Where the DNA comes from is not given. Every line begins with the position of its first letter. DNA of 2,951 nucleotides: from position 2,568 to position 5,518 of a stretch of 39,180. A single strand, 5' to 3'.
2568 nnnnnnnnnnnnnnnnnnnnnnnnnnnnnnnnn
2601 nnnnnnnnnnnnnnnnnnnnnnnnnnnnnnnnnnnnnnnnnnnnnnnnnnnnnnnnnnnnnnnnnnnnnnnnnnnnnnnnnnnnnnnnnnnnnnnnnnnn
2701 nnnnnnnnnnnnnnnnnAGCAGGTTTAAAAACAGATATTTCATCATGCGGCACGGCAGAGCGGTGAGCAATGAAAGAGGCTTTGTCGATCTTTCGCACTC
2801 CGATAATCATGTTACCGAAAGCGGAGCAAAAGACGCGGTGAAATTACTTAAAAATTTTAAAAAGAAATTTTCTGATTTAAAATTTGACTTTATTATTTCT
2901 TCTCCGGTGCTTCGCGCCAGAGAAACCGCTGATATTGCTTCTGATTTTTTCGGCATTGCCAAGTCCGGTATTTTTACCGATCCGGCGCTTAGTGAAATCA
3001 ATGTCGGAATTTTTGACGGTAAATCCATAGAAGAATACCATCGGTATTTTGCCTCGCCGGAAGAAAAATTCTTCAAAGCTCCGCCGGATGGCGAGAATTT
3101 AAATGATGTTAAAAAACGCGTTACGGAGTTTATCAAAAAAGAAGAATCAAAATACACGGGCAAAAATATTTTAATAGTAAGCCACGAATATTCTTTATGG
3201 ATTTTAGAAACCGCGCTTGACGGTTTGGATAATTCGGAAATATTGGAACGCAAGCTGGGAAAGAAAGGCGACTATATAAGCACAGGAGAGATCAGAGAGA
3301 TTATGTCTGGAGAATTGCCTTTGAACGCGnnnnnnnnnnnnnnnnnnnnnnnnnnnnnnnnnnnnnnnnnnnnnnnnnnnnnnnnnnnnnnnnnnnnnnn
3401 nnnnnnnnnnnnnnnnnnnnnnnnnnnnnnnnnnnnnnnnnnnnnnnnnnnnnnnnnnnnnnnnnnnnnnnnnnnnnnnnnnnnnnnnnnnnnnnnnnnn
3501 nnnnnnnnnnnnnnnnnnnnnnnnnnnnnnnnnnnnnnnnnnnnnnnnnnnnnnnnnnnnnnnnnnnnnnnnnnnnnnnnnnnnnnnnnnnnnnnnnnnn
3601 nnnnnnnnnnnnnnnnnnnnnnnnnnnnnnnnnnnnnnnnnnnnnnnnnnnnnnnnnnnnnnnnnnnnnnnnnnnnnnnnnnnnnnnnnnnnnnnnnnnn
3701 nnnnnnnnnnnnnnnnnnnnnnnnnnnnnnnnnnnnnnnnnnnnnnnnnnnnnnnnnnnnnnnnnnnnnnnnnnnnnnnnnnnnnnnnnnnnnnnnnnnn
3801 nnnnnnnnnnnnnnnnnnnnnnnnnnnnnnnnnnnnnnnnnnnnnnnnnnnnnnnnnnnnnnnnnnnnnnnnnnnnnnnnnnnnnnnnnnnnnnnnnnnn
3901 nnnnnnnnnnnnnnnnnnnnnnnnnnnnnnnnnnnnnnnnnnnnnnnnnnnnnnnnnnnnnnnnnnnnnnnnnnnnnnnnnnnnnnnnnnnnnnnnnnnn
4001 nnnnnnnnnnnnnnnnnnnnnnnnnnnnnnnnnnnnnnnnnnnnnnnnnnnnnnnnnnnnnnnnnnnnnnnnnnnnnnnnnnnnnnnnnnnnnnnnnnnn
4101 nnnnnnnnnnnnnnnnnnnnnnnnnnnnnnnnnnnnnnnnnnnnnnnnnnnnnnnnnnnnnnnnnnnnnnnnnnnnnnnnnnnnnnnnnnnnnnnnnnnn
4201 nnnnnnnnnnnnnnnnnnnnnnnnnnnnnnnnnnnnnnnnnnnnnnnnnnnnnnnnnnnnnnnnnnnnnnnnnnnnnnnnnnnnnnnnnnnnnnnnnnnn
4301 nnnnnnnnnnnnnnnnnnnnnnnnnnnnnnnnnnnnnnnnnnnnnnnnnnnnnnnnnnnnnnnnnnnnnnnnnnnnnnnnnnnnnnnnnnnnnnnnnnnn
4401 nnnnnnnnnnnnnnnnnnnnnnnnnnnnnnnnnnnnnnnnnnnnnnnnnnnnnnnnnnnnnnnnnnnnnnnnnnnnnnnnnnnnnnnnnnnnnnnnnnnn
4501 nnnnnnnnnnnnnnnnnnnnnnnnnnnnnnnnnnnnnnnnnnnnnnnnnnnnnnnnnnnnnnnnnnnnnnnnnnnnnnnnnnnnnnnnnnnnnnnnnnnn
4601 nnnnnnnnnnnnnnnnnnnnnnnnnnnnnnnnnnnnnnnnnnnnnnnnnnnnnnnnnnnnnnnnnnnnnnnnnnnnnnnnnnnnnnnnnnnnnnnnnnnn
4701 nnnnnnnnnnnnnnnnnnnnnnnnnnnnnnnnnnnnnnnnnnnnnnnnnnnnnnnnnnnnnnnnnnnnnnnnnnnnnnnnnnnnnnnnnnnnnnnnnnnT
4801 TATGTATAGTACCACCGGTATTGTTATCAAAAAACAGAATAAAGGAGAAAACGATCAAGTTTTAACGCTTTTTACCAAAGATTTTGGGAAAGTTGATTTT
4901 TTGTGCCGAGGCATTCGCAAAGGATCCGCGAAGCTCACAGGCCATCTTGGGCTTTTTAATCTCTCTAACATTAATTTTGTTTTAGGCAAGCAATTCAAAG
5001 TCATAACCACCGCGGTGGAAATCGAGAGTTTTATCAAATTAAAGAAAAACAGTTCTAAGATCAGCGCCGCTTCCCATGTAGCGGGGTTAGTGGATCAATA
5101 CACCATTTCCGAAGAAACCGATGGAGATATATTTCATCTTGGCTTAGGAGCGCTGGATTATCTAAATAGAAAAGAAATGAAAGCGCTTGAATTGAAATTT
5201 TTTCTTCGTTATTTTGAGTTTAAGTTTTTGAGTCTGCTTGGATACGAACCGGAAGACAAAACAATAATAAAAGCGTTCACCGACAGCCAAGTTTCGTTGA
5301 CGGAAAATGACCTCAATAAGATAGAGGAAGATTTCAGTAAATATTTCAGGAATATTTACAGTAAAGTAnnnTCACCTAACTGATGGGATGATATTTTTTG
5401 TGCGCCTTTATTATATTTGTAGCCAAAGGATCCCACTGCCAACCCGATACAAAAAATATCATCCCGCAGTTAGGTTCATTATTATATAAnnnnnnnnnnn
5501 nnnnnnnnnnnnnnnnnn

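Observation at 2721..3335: Apparently intact histidine-phosphatase (PGAM-like) domain nested inside isoleucyl-tRNA synthetase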

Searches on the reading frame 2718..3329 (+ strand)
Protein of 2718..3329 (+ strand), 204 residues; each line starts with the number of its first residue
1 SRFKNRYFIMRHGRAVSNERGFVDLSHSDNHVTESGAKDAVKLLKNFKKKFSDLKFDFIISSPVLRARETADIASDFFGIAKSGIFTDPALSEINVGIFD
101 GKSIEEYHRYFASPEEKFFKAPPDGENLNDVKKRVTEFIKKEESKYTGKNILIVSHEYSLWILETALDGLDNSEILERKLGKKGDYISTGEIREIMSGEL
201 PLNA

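Call 47: search_solved_structures(query=window:2718-3329:+, max_evalue=0.001, show_alignments=2)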
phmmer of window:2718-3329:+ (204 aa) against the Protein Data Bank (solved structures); distinct sequences matched with E-value up to 0.001: 13.
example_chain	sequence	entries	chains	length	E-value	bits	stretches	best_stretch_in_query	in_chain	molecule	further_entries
1fzt_A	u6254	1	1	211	3.2e-09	40.1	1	6-181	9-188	PHOSPHOGLYCERATE MUTASE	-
1ebb_A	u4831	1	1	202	8.7e-09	38.7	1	8-166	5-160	PHOSPHATASE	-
1h2e_A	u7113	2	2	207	9.3e-09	38.6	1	8-166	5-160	PHOSPHATASE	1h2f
9mmh_A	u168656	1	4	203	6.9e-07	32.5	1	6-160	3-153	Phosphoglycerate mutase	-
6nru_A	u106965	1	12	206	4.2e-06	29.9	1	6-171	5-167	CobC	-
4ij5_A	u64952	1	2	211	4.5e-05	26.5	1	10-174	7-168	Phosphoserine phosphatase 1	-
3dcy_A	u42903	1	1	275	8e-05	25.7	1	8-139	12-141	REGULATOR PROTEIN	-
4ij6_A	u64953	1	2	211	0.00011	25.3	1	31-174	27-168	Phosphoserine phosphatase 1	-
6e4b_A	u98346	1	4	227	0.00029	23.9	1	6-170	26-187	Adenosylcobalamin/alpha-ribazole phosphatase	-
3e9c_A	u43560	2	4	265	0.00039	23.5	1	9-141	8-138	Zgc:56074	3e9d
3eoz_A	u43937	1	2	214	0.00047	23.2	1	8-95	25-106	putative Phosphoglycerate mutase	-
3r7a_A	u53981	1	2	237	0.0005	23.1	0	8-106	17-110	Phosphoglycerate mutase, putative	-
5um0_A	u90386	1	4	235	0.00069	22.7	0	121-177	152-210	2,3-bisphosphoglycerate-dependent phosphoglycerate mutase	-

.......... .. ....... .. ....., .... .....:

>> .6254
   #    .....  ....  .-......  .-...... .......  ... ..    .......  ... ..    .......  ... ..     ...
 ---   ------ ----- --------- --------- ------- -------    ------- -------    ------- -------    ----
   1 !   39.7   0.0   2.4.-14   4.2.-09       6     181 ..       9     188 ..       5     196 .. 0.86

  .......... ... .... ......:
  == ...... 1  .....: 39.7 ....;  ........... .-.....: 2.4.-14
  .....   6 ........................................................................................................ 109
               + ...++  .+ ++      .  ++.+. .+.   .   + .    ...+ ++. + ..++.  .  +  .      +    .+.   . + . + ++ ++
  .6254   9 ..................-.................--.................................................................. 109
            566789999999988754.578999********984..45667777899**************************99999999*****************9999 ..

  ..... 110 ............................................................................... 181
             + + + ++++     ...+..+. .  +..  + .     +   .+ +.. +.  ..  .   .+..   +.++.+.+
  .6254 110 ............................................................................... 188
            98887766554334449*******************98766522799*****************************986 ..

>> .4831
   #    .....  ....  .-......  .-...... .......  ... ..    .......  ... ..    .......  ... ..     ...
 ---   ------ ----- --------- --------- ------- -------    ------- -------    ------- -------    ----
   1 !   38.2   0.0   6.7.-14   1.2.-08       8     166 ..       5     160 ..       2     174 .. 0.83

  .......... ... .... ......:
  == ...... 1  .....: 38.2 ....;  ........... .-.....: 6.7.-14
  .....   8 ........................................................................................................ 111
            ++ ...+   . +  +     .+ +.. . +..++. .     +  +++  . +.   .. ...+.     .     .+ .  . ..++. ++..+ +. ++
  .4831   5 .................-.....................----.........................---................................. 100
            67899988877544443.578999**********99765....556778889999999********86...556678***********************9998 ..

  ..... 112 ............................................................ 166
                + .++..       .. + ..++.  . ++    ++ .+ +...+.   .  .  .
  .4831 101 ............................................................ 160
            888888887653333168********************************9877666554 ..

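Call 53: predict_structure(alignment_id=A5)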
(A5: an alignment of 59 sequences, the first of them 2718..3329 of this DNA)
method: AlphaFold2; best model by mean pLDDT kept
length: 204 residues; sequences in the alignment: 59
mean_pLDDT: 96.4   pTM: 0.93
mean pLDDT of the five models: 96.4, 96.0, 96.0, 95.9, 95.8
residues with pLDDT >= 90: 193; 70-90: 8; 50-70: 3; < 50: 0
segments of 3 or more residues with pLDDT < 50: none
pLDDT, mean of each block of 10 residues (from residue 1): 91 98 96 99 98 98 99 99 98 98 98 98 98 97 97 99 96 97 96 91 69
secondary structure, 60 per line:
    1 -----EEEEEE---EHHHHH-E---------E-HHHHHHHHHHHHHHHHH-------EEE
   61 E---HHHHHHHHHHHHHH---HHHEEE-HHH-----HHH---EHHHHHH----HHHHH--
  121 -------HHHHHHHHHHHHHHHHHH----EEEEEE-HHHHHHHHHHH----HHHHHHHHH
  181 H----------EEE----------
elements in order: E6-11 H16-20 H34-50 E58-61 H65-78 E85-87 H104-109 H114-118 H128-145 E150-155 H157-167 H172-181 E192-194

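Call 57: find_homologous_proteins(query=window:2727-3305:+, max_evalue=1e-8)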
Query window:2727-3305:+ (193 aa): 24 proteins with E <= 1e-8 among 195 candidates.
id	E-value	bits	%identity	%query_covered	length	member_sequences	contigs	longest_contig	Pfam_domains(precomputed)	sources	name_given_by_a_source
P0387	5.9e-27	113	51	56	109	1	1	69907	PF00300.28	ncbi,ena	-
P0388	1.1e-26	112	39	99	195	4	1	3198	PF00300.28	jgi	jgi:broad specificity phosphatase PhoE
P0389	2.6e-26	110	36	97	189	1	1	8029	PF00300.28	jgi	-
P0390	7.4e-26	109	38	87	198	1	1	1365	PF00300.28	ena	-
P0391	5.5e-25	106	36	99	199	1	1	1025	PF00300.28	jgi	-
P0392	6.7e-25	106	38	99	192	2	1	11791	PF00300.28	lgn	-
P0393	8.9e-25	105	35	99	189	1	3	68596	PF00300.28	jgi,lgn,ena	-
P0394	3.1e-24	104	38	98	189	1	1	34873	PF00300.28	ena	-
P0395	9.5e-24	102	40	99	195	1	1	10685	PF00300.28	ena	-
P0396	3.2e-23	100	36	99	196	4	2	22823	PF00300.28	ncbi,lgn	-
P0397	3.6e-22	97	36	99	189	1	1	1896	PF00300.28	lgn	-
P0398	6.6e-22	96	34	99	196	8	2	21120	PF00300.28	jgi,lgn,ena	-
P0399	1.8e-21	95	33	99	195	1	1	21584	PF00300.28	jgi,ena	-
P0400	1.2e-20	92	36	99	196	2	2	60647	PF00300.28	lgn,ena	-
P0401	1.6e-20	92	36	99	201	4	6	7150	PF00300.28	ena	-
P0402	1.8e-19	88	38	86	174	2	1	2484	PF00300.28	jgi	-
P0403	9.3e-19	86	35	99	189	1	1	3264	PF00300.28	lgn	-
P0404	1.8e-17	82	35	99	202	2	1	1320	PF00300.28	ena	-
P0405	1.4e-16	79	43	55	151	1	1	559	PF00133.29,PF00300.28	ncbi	-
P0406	2.1e-12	65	36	76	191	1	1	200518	PF00300.28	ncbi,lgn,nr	ncbi:MAG: histidine phosphatase family protein [Patescibacteria group bacterium]|nr:histidine phosph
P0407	7.9e-12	63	34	91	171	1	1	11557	PF00300.28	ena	-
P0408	3.1e-10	58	32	91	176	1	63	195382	PF00300.28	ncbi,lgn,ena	ncbi:MAG: histidine phosphatase family protein [Oscillospiraceae bacterium]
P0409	1.5e-9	56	32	91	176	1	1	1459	PF00300.28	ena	-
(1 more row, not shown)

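Call 58: fold_search(model_id=the predicted structure, library=pdb)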
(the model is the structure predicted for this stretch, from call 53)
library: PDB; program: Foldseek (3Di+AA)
matches with E <= 10: 1058; with E <= 0.001: 288
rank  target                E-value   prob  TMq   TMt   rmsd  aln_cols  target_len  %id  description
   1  1xq9_A                7.7e-13  1.00  0.72  0.62   3.7       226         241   21  Structure of Phosphoglycerate Mutase from Plasmodium falciparum at 2.6 Resolution (released 2004-12-21)
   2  4ij6_A                8.8e-13  1.00  0.71  0.70   2.7       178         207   24  Crystal Structure of a Novel-type Phosphoserine Phosphatase Mutant (H9A) from <i>Hydrogenobacter thermophilus</i> TK-6 (released 2013-03-20)
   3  1h2e                  8.8e-13  1.00  0.72  0.71   7.9       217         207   22  BACILLUS STEAROTHERMOPHILUS PHOE (previously known as yhfr) in complex with phosphate (released 2002-08-12)
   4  6s2q_A                1.1e-12  1.00  0.74  0.71   3.3       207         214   21  Mycobacterial hydrolase 1 (released 2020-07-22)
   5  4emb_C                2.2e-12  1.00  0.73  0.62   6.4       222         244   21  Crystal structure of a phosphoglycerate mutase gpmA from Borrelia burgdorferi B31 (released 2012-04-25)
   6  3lnt_A                2.6e-12  1.00  0.71  0.60   3.0       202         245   20  Crystal structure of phosphoglyceromutase from Burkholderia Pseudomallei 1710B with bound malonic acid (released 2010-02-09)
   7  3d8h_B                3.0e-12  1.00  0.75  0.66   3.3       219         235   20  Crystal structure of phosphoglycerate mutase from Cryptosporidium parvum, cgd7_4270 (released 2008-07-15)
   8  1fzt_MODEL_1_A        3.2e-12  1.00  0.76  0.73   2.7       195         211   24  SOLUTION STRUCTURE AND DYNAMICS OF AN OPEN B-SHEET, GLYCOLYTIC ENZYME-MONOMERIC 23.7 KDA PHOSPHOGLYCERATE MUTA (released 2001-03-14)
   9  3kkk_B                3.7e-12  1.00  0.73  0.65   3.7       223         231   21  Y92C catalytic residue mutant of Phosphoglycerate Mutase from Plasmodium falciparum (released 2009-11-17)
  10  4emb_A                3.7e-12  1.00  0.73  0.62   5.4       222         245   20  Crystal structure of a phosphoglycerate mutase gpmA from Borrelia burgdorferi B31 (released 2012-04-25)
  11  6e4b_C                3.7e-12  1.00  0.71  0.71   7.9       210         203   20  The crystal structure of a putative alpha-ribazole-5'-P phosphatase from Escherichia coli str. K-12 substr. MG1655 (released 2018-09-12)
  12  4ij6_B                3.9e-12  1.00  0.73  0.74   3.0       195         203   22  Crystal Structure of a Novel-type Phosphoserine Phosphatase Mutant (H9A) from <i>Hydrogenobacter thermophilus</i> TK-6 (released 2013-03-20)
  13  3gp5_A                3.9e-12  1.00  0.69  0.57   7.1       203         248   21  Crystal structure of phosphoglyceromutase from Burkholderia pseudomallei with 3-phosphoglyceric acid and vanadate (released 2009-03-31)
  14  6nru_I                4.4e-12  1.00  0.70  0.70   8.0       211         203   22  Crystal Structure of the Alpha-ribazole Phosphatase from Shigella flexneri (released 2019-03-06)
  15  4ij5_A                5.4e-12  1.00  0.70  0.67   3.0       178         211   25  Crystal Structure of a Novel-type Phosphoserine Phosphatase from <i>Hydrogenobacter thermophilus</i> TK-6 (released 2013-03-20)
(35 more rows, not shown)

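Call 74: search_protein_families(library=padloc, proteins=[window:2727-3305:+], max_evalue=0.01)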
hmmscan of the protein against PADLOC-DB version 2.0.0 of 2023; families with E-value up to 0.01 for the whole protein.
window:2727-3305:+ (193 aa): 0 families

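Call 75: search_protein_families(library=ncbifam, proteins=[P0388], max_evalue=0.00001)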
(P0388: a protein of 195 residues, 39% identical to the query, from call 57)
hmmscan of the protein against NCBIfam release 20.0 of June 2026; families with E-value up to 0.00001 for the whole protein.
P0388 (195 aa): 11 families
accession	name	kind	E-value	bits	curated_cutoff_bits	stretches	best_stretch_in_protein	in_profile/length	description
TIGR03162.1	ribazole_cobC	equivalog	1.3e-21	76.8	162.9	1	9-178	3-165/176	alpha-ribazole phosphatase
NF038349.1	dPGM_arch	equivalog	3.2e-21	76.1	225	1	9-170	3-150/194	2,3-diphosphoglycerate-dependent phosphoglycerate mutase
NF005567.0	PRK07238.1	equivalog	8.6e-19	68.1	326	1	6-163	179-332/378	bifunctional RNase H/acid phosphatase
NF045917.1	PhserinePhPspA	equivalog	2.5e-13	50.2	350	1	6-172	3-165/211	phosphoserine phosphatase PspA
NF002901.0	PRK03482.1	equivalog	9.6e-13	48.2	261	1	7-171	4-164/215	2,3-diphosphoglycerate-dependent phosphoglycerate mutase GpmB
NF011580.0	PRK15004.1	equivalog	2.8e-11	43.8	250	1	6-183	2-174/203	adenosylcobalamin/alpha-ribazole phosphatase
TIGR00249.1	sixA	equivalog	8.2e-09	35.5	74.5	1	7-85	3-69/154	phosphohistidine phosphatase SixA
TIGR03848.1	MSMEG_4193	subfamily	1.7e-08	34.2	203.85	1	9-147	4-137/204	MSMEG_4193 family putative phosphomutase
NF009994.0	PRK13463.1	equivalog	3.4e-08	33.5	277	1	8-175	6-169/203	phosphoserine phosphatase 1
NF002217.0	PRK01112.1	equivalog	3.1e-07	30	320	0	7-146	4-123/228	2,3-bisphosphoglycerate-dependent phosphoglycerate mutase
NF002339.0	PRK01295.1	equivalog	2.7e-06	27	316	1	8-138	6-137/206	2,3-bisphosphoglycerate-dependent phosphoglycerate mutase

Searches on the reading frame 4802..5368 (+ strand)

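Call 67: search_protein_families(library=pfam, proteins=[window:4802-5368:+], max_evalue=0.001)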
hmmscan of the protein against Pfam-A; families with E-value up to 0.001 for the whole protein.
window:4802-5368:+ (189 aa): 2 families
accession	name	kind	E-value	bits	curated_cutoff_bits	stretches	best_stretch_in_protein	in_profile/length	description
PF11967.14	RecO_N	-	5.1e-15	55.7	27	1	2-77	4-80/80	Recombination protein O N terminal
PF02565.21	RecO_C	-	6.1e-07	29.8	22.1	1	86-151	6-67/157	Recombination protein O C terminal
